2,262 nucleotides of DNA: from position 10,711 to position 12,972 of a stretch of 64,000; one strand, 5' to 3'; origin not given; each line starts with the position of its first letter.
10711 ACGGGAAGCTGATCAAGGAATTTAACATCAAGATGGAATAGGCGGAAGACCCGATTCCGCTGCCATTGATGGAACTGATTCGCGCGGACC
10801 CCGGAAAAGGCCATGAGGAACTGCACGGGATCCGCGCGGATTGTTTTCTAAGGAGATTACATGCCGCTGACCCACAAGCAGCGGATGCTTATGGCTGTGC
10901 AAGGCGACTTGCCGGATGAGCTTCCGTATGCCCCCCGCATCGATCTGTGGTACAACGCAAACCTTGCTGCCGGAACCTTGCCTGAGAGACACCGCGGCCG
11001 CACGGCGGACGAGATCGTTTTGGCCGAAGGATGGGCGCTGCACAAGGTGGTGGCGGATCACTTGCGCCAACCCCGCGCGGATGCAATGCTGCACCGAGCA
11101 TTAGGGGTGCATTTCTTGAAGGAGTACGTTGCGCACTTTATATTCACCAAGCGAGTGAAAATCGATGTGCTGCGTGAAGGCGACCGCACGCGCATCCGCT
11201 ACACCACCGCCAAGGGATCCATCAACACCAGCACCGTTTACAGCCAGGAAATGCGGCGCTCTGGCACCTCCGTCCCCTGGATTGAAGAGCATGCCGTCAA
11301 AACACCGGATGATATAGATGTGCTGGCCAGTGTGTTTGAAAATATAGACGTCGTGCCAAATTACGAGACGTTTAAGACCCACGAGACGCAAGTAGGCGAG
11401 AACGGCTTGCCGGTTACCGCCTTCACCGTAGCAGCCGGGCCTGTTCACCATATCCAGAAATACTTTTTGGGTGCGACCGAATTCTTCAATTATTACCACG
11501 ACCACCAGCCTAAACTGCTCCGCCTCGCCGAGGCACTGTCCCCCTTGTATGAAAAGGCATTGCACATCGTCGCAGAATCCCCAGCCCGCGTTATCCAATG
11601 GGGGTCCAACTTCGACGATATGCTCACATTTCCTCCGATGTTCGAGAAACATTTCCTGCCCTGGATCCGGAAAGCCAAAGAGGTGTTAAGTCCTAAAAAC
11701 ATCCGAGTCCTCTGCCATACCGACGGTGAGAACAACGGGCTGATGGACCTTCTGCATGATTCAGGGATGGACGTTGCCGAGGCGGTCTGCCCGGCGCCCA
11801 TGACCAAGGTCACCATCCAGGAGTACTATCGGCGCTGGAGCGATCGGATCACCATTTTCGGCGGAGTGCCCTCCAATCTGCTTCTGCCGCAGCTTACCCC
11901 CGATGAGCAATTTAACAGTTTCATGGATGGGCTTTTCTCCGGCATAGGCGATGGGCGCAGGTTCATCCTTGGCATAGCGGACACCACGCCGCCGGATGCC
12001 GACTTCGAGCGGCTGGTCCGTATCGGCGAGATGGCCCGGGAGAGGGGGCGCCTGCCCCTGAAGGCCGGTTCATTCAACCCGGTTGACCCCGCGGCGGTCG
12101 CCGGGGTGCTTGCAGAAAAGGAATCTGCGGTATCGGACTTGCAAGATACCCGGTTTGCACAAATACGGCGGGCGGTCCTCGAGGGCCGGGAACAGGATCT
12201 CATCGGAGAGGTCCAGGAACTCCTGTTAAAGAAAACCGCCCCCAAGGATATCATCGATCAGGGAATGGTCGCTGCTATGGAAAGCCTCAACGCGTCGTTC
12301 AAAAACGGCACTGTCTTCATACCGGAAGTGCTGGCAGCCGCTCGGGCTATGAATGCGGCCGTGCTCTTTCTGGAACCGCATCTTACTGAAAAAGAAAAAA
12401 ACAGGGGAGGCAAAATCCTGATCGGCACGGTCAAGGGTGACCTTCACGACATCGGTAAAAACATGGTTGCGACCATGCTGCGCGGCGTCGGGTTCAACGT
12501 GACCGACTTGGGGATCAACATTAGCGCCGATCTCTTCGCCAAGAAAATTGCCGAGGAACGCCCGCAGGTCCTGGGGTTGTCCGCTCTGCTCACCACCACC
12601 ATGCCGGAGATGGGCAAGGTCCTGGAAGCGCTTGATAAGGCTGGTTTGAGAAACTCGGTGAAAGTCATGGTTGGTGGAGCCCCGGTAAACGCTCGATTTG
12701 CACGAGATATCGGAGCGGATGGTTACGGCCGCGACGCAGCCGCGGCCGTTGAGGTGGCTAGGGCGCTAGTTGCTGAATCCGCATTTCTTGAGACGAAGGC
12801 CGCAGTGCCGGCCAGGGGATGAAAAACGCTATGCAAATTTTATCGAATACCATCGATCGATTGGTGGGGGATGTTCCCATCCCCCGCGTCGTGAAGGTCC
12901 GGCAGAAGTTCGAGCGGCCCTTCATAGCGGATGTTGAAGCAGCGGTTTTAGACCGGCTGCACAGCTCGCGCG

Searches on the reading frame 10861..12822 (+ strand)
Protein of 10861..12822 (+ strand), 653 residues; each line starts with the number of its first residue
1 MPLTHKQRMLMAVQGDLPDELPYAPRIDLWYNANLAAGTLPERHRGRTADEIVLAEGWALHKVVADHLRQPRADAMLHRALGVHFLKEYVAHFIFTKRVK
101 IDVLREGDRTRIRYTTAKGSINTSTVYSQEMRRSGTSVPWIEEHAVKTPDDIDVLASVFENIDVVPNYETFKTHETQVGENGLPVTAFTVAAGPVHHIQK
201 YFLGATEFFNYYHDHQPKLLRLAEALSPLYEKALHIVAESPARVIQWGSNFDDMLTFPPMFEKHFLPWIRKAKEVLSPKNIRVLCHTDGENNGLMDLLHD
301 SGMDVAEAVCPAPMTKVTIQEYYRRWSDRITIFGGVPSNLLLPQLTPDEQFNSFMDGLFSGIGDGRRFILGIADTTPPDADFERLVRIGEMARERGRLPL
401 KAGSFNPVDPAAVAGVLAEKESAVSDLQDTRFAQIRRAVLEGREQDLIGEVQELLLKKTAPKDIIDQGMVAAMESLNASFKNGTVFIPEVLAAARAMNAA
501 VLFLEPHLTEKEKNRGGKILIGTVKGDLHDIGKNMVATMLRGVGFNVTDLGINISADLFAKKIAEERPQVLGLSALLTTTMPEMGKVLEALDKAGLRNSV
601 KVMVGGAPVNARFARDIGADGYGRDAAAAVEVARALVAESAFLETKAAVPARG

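Call 37: find_encoding_contigs(protein=window:10861-12822:+, flank=10000, max_places=1)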
Protein window:10861-12822:+ (653 aa): 1 contig read that carries it; 1 place shown.
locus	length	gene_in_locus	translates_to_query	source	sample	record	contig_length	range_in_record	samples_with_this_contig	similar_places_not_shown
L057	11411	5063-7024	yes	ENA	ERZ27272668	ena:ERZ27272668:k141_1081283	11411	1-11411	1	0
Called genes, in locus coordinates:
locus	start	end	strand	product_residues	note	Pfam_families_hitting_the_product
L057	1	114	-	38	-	?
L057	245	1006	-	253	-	PF03328:HpcH_HpaI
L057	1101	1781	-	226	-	PF00392:GntR, PF07729:FCD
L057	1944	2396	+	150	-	PF07331:TctB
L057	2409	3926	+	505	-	PF01970:TctA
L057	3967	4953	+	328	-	PF03401:TctC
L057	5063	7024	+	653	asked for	PF01208:URO-D, PF02607:B12-binding_2, PF02310:B12-binding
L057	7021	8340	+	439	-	PF09861:Lar_N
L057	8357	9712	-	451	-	-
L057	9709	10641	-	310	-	PF00696:AA_kinase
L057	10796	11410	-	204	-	?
